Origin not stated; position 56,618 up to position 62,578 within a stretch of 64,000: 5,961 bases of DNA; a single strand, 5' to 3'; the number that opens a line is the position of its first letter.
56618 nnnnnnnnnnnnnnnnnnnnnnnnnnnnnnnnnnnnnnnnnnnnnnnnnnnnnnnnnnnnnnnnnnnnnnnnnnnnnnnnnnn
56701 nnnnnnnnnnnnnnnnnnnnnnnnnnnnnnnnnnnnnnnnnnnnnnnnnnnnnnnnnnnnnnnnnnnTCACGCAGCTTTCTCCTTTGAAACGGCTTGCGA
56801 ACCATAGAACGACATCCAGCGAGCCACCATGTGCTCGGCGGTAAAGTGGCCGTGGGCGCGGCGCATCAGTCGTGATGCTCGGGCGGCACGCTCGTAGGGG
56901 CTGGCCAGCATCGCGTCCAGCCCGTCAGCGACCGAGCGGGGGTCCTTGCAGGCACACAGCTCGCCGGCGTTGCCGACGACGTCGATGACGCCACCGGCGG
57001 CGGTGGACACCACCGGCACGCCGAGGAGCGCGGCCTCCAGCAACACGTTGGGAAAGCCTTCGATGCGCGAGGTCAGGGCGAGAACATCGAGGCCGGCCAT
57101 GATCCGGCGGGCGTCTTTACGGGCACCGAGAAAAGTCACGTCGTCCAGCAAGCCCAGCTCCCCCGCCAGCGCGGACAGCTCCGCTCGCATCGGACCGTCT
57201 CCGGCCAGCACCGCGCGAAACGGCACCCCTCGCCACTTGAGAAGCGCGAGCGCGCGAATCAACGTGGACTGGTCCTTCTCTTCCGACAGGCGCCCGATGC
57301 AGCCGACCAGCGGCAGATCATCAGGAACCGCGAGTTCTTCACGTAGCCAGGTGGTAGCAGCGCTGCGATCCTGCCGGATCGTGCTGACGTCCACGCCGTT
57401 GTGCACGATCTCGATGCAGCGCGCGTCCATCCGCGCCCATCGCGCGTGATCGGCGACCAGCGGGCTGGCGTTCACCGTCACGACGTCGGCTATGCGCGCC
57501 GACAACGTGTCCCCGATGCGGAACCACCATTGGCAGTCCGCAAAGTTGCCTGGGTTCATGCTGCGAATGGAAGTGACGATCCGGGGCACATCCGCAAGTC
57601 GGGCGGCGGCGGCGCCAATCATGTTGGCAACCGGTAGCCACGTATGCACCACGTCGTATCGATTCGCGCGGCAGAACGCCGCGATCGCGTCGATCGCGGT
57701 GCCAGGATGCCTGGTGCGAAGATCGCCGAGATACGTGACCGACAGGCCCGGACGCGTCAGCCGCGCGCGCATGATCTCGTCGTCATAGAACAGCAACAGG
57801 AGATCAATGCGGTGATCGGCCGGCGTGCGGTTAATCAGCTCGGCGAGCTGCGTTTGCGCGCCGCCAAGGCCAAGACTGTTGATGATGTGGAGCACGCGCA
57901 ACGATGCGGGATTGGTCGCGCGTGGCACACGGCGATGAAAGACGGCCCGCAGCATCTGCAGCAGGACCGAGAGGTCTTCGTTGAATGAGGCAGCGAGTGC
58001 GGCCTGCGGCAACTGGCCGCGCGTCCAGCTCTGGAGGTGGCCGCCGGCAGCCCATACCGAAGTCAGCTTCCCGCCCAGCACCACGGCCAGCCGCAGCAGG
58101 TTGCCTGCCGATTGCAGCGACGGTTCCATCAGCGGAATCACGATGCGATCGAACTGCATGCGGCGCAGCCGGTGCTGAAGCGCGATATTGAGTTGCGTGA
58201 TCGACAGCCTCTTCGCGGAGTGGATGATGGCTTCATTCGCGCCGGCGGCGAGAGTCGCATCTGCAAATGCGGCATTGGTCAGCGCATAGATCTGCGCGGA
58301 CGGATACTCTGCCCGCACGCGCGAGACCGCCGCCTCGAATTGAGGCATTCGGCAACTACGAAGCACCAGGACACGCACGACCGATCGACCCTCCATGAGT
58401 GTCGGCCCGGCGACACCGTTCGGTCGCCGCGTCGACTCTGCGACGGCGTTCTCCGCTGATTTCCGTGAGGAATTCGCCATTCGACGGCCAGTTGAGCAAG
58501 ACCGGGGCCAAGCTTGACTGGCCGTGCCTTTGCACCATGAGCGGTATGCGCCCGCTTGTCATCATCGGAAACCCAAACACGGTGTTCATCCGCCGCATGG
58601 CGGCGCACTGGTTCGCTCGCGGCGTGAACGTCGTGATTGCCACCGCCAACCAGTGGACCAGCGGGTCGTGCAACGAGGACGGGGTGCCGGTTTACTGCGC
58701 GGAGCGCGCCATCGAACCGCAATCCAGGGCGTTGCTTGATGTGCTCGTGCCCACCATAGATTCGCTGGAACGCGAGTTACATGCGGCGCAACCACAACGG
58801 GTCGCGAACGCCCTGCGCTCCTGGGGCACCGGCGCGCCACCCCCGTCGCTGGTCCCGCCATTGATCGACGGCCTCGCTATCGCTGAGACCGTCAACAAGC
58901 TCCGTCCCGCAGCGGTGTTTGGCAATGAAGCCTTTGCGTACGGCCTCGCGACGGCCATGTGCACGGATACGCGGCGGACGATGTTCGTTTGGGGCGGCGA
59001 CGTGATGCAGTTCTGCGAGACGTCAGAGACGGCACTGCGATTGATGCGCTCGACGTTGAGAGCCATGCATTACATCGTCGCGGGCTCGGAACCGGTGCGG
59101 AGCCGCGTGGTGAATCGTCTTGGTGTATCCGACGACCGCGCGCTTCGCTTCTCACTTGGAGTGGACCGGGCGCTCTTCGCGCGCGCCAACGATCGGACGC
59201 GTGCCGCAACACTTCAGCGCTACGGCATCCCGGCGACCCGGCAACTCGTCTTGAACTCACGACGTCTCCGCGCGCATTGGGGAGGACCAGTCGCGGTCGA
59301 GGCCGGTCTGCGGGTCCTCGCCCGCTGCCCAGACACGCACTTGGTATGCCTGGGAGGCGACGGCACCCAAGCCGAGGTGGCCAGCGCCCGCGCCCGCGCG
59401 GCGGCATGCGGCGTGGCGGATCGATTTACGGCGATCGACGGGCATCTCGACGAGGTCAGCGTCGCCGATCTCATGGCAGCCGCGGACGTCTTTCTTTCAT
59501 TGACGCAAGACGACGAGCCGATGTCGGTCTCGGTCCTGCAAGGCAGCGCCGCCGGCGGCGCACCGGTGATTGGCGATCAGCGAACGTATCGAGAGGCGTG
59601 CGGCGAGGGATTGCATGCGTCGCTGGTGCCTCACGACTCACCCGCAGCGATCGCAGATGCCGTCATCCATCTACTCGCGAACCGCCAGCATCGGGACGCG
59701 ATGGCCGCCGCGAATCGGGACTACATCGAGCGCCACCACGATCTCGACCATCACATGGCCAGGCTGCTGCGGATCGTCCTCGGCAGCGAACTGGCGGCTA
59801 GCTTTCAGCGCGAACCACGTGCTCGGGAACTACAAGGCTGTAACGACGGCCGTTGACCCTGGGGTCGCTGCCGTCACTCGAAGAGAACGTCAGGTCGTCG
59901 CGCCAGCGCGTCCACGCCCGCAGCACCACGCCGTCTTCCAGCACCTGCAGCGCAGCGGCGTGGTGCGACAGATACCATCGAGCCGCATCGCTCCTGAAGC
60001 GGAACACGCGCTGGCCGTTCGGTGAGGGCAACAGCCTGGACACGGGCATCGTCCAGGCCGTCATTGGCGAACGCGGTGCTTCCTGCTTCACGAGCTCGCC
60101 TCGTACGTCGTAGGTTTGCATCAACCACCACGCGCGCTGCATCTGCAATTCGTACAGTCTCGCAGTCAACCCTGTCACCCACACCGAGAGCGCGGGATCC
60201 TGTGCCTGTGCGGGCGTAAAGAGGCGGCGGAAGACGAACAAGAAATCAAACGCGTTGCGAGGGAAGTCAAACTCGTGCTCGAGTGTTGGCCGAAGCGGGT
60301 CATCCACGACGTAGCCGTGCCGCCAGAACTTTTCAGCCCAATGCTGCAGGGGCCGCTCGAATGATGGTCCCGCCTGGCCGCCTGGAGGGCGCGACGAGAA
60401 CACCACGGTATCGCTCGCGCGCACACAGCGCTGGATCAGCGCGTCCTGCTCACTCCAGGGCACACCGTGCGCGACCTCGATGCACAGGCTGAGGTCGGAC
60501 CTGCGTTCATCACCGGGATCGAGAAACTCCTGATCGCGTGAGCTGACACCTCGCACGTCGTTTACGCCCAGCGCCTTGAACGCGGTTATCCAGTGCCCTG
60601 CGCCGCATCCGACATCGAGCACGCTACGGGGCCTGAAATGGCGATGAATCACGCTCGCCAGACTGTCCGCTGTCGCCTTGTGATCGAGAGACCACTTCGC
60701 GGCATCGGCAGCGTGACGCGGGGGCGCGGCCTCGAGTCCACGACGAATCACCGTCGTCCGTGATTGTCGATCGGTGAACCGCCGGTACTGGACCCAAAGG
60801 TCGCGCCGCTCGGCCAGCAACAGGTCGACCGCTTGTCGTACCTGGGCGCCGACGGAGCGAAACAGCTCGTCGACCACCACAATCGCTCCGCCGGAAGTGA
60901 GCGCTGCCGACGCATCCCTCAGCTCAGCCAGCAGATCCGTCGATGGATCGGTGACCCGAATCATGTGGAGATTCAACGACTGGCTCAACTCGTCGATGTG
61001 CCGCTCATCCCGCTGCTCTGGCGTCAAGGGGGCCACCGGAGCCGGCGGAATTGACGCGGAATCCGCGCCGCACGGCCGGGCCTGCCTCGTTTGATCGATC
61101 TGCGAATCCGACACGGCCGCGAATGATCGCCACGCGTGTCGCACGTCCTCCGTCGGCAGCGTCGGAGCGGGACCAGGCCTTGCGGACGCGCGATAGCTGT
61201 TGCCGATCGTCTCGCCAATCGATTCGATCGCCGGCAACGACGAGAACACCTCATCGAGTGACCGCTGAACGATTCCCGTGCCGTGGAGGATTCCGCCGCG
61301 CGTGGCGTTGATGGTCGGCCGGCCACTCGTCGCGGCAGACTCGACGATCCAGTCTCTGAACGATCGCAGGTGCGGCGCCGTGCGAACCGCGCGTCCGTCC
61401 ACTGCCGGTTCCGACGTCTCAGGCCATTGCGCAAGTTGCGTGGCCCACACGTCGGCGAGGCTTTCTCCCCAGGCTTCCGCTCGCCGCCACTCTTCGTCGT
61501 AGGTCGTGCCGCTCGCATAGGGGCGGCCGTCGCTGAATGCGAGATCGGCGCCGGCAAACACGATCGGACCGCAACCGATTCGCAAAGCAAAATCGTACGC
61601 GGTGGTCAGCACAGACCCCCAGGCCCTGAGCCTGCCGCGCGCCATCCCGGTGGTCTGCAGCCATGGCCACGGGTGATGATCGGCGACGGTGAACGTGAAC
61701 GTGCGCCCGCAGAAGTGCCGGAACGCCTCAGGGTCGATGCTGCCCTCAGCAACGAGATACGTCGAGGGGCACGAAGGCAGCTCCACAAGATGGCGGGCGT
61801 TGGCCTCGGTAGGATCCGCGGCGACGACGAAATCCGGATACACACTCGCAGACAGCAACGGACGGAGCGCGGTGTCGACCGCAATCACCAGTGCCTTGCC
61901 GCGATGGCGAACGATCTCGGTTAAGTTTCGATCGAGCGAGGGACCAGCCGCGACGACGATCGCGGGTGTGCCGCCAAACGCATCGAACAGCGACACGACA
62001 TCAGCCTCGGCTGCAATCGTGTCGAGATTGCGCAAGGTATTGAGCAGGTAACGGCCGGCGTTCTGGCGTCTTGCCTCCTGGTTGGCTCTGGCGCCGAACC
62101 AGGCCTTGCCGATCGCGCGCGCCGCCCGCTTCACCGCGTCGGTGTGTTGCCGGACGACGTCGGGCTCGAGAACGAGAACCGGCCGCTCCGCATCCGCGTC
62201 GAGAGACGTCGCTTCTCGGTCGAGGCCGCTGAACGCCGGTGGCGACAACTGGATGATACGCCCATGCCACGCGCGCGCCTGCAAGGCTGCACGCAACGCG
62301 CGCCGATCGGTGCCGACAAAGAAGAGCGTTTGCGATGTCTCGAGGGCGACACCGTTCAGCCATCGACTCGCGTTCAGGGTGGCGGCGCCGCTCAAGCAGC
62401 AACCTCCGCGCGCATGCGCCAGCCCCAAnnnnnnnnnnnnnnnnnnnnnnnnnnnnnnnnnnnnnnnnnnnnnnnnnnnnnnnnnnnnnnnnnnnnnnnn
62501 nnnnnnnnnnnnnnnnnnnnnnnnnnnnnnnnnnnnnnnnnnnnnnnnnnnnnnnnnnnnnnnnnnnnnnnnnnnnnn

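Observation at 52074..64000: Glycan-modification cluster combining AsnB, a Zn-ribbon methyltransferase, Maf-type DUF115, WbqC and a radical SAM/SPASM enzyme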

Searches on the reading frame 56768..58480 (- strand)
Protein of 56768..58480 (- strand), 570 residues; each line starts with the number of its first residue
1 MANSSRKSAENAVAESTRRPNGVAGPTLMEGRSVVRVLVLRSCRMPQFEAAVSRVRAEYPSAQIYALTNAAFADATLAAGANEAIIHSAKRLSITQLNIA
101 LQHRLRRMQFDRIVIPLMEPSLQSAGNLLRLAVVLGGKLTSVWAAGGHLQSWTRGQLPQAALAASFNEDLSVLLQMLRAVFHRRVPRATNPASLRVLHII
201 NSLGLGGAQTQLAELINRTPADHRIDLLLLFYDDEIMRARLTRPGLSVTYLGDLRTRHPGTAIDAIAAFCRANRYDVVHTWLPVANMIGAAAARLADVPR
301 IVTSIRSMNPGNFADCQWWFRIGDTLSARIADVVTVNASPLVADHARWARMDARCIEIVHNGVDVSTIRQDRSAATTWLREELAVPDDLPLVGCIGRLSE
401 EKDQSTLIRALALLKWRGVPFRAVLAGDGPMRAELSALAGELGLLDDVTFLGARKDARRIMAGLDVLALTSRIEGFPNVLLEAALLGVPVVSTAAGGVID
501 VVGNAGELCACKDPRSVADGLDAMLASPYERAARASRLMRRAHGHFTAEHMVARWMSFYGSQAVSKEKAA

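Call 5: search_protein_families(library=pfam, proteins=[window:56768-58480:-], max_evalue=0.01)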
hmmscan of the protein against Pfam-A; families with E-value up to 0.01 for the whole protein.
window:56768-58480:- (570 aa): 7 families
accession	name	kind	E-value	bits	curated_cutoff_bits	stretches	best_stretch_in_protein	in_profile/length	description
PF00534.26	Glycos_transf_1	-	4.1e-30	105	26.4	1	380-534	6-164/172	Glycosyl transferases group 1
PF13692.12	Glyco_trans_1_4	-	3.1e-28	99.2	27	1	390-526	2-141/142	Glycosyl transferases group 1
PF13439.12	Glyco_transf_4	-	7.6e-16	59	28.5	1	206-366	2-169/170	Glycosyltransferase Family 4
PF13579.12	Glyco_trans_4_4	-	1.7e-11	45.1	29.7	1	206-362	1-158/158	Glycosyl transferase 4-like domain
PF20706.3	GT4-conflict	-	4.5e-05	23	26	1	430-505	247-323/385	Family 4 Glycosyltransferase in conflict systems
PF13524.12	Glyco_trans_1_2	-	5.6e-05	23.6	25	1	478-556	65-143/144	Glycosyl transferase-like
PF13477.12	Glyco_trans_4_2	-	0.0024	18.5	23.4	1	263-305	63-106/139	Glycosyl transferase 4-like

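Call 6: search_protein_families(library=ncbifam, proteins=[window:56768-58480:-], max_evalue=0.01)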
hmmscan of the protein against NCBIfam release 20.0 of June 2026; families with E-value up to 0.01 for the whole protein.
window:56768-58480:- (570 aa): 35 families (the best 25 are shown)
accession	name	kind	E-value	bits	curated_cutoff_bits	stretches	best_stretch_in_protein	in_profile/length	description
TIGR03088.1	stp2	hypoth_equivalog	1.7e-38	132.7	409.05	1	195-560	3-371/374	TIGR03088 family PEP-CTERM/XrtA system glycosyltransferase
NF011726.0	PRK15179.1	equivalog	1.4e-34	119.5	733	1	266-559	392-691/694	Vi polysaccharide biosynthesis protein TviE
TIGR03999.1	thiol_BshA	equivalog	1.7e-24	86.4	273.7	1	328-561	142-372/375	N-acetyl-alpha-D-glucosaminyl L-malate synthase BshA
NF012034.0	PRK15490.1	equivalog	1.3e-23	83.3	813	1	272-501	278-510/578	Vi polysaccharide biosynthesis glycosyltransferase TviE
NF041876.1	EPS_EpsE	equivalog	3.5e-20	72.6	400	1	330-548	161-382/389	exopolysaccharide biosynthesis GT4 family glycosyltransferase EpsE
NF050063.1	ProtGlycPglJ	equivalog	3.9e-19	69.1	500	1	331-543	145-348/363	N-acetylgalactosamine-N,N'-diacetylbacillosaminyl-diphospho-undecaprenol 4-alpha-N-acetylgalactosaminyltransferase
NF047684.1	TeichurnBiosyTuaC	equivalog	9.5e-19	67.6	550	1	340-555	174-382/391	teichuronic acid biosynthesis protein TuaC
TIGR03449.1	mycothiol_MshA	equivalog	4.4e-18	65.4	462.5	1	269-560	97-401/406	D-inositol-3-phosphate glycosyltransferase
NF053787.1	GlcN_PG_synth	equivalog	3.1e-15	55.9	480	1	347-558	157-355/361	N-acetylglucosaminyl phosphatidylglycerol synthase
NF038011.1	PelF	equivalog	6.8e-15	55.1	100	1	357-559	283-489/489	GT4 family glycosyltransferase PelF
NF050056.1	ProtGlycPglH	equivalog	9.2e-14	51.3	600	1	392-558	182-349/354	GalNAc-alpha-(1->4)-GalNAc-alpha-(1->3)-diNAcBac-PP-undecaprenol alpha-1,4-N-acetyl-D-galactosaminyltransferase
TIGR04063.1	stp3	hypoth_equivalog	9.8e-14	51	442.05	1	264-559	82-392/397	TIGR04063 family PEP-CTERM/XrtA system glycosyltransferase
TIGR04047.1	MSMEG_0565_glyc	hypoth_equivalog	4.8e-13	48.9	259.85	1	327-550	135-366/373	MSMEG_0565 family glycosyltransferase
NF038298.1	EPS_HpsO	equivalog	1.4e-12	47.1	575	1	362-560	177-385/388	hormogonium polysaccharide biosynthesis glycosyltransferase HpsO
NF046085.1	XrtY_assoc_Gly1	equivalog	1.8e-11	43.5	400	1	278-560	104-382/387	XrtY-associated glycosyltransferase XYAG1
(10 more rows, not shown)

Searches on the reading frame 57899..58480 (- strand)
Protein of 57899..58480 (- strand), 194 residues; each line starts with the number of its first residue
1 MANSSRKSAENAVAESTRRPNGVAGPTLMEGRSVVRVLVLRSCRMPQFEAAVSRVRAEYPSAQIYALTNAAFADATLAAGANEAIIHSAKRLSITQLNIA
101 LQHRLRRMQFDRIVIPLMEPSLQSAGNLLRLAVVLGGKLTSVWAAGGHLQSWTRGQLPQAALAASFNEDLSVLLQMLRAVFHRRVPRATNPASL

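Call 11: search_protein_families(library=pfam, proteins=[window:57899-58480:-], max_evalue=1)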
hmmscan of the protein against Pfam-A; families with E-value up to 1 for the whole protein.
seq(194 aa): 1 family
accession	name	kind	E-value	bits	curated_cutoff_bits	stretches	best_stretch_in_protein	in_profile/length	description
PF01376.23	Enterotoxin_b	-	0.075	13.7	25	1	53-100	6-53/102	Heat-labile enterotoxin beta chain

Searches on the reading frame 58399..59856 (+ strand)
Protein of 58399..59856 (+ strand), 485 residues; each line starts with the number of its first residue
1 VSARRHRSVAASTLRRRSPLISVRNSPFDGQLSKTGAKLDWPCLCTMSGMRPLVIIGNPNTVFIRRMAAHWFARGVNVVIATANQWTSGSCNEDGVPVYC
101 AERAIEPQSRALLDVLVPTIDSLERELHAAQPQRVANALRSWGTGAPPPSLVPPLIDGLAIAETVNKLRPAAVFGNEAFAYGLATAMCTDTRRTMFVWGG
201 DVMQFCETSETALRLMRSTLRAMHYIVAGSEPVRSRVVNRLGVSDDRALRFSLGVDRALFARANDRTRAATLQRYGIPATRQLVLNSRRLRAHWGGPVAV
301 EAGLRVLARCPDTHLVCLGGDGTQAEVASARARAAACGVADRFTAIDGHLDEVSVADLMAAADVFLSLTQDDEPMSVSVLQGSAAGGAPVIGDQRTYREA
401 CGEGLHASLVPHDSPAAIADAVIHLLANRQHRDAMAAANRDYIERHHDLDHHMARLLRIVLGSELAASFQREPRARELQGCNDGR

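Call 5: search_protein_families(library=pfam, proteins=[window:58399-59856:+], max_evalue=0.01)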
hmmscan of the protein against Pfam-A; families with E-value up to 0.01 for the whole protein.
window:58399-59856:+ (485 aa): 4 families
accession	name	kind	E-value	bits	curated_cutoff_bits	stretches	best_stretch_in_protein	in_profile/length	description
PF00534.26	Glycos_transf_1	-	3.1e-13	50.1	26.4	1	273-440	7-170/172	Glycosyl transferases group 1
PF13692.12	Glyco_trans_1_4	-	6.8e-11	43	27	1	298-428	19-142/142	Glycosyl transferases group 1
PF13524.12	Glyco_trans_1_2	-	3.2e-09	37.3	25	1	345-457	30-143/144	Glycosyl transferase-like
PF13439.12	Glyco_transf_4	-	0.0039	17.7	28.5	0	211-257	122-168/170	Glycosyltransferase Family 4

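Call 6: search_protein_families(library=ncbifam, proteins=[window:58399-59856:+], max_evalue=0.01)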
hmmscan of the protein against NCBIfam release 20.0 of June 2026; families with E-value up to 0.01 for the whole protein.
window:58399-59856:+ (485 aa): 11 families
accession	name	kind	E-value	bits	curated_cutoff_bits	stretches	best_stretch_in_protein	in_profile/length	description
TIGR03088.1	stp2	hypoth_equivalog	2.2e-12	46.7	409.05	1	207-454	120-364/374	TIGR03088 family PEP-CTERM/XrtA system glycosyltransferase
NF041876.1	EPS_EpsE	equivalog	3.2e-10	39.8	400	1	252-450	192-383/389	exopolysaccharide biosynthesis GT4 family glycosyltransferase EpsE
TIGR03449.1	mycothiol_MshA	equivalog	5.9e-10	38.6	462.5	1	227-443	169-384/406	D-inositol-3-phosphate glycosyltransferase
NF007640.0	PRK10307.1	subfamily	9e-09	34.7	276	1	209-458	158-402/411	WcaI family glycosyltransferase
TIGR04063.1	stp3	hypoth_equivalog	6.9e-08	31.8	442.05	1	219-455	154-387/397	TIGR04063 family PEP-CTERM/XrtA system glycosyltransferase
NF053787.1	GlcN_PG_synth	equivalog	1.2e-07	30.9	480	1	338-458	238-354/361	N-acetylglucosaminyl phosphatidylglycerol synthase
NF047684.1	TeichurnBiosyTuaC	equivalog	3.7e-07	29.4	550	1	196-455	135-381/391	teichuronic acid biosynthesis protein TuaC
NF038295.1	EPS_HpsP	equivalog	3.8e-06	26.2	550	1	234-451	165-375/388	hormogonium polysaccharide biosynthesis glycosyltransferase HpsP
TIGR02149.1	glgA_Coryne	subfamily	4.6e-06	26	302.4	1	217-444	139-371/391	glycogen synthase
TIGR03999.1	thiol_BshA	equivalog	8.8e-05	21.6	273.7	1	313-452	230-362/375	N-acetyl-alpha-D-glucosaminyl L-malate synthase BshA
TIGR03087.1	stp1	hypoth_equivalog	0.0083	15.3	316.65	0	408-460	342-394/397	TIGR03087 family PEP-CTERM/XrtA system glycosyltransferase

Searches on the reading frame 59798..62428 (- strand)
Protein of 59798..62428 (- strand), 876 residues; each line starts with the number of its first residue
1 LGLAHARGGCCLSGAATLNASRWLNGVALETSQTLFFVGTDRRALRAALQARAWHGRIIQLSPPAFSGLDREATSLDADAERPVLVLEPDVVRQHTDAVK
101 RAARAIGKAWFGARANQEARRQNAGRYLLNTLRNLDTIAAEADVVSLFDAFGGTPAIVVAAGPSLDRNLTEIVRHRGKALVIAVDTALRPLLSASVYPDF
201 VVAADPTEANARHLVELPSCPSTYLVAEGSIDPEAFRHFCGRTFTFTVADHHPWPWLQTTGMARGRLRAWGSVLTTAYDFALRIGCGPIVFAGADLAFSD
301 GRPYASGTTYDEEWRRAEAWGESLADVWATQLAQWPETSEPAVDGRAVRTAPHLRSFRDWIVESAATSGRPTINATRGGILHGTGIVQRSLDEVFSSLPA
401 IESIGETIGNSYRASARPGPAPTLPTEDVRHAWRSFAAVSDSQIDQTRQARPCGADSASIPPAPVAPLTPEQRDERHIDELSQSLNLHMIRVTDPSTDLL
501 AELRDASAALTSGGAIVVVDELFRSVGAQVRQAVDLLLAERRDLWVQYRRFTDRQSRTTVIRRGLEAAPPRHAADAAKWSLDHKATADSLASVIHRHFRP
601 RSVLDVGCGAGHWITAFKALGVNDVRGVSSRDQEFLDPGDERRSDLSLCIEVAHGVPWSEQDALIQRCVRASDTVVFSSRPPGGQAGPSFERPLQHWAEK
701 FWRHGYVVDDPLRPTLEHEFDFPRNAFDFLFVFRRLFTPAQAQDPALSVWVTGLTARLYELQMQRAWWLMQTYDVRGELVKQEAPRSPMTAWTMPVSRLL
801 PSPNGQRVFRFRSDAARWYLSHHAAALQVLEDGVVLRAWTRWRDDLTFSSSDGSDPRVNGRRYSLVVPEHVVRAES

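Call 5: search_protein_families(library=pfam, proteins=[window:59798-62428:-], max_evalue=0.01)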
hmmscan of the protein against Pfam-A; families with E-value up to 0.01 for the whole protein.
window:59798-62428:- (876 aa): 2 families
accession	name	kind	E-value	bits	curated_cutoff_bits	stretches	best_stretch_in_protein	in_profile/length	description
PF01973.23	MptE-like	-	1.8e-34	119.4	34.6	1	130-300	2-170/171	6-hydroxymethylpterin diphosphokinase MptE-like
PF13489.12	Methyltransf_23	-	6e-05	23.3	27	1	588-630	11-52/164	Methyltransferase domain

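Call 6: search_protein_families(library=ncbifam, proteins=[window:59798-62428:-], max_evalue=0.01)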
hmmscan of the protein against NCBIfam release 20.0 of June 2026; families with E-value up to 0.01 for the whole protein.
window:59798-62428:- (876 aa): 3 families
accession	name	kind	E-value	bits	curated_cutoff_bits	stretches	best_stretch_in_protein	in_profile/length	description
NF050051.1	FlagModPseD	domain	3.9e-07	29.1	670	1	155-301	229-378/640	flagellin modification protein PseD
TIGR04290.1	meth_Rta_06860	hypoth_equivalog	0.0065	15.9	300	0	588-633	38-83/226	TIGR04290 family methyltransferase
NF043040.1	corrin_prot_MT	hypoth_equivalog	0.0071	15.8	180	0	565-627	8-68/216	corrinoid protein-associated methyltransferase CpaM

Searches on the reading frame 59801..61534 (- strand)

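Call 11: search_protein_families(library=pfam, proteins=[window:59801-61534:-], max_evalue=1)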
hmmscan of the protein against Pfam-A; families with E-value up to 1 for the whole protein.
seq(578 aa): 3 families
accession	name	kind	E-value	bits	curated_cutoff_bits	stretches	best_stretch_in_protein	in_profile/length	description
PF13489.12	Methyltransf_23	-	2.5e-05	24.5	27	1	290-332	11-52/164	Methyltransferase domain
PF13649.12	Methyltransf_25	-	0.02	16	27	1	305-330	1-27/97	Methyltransferase domain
PF06325.19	PrmA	-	0.23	11.3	22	1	284-330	144-190/296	Ribosomal protein L11 methyltransferase (PrmA)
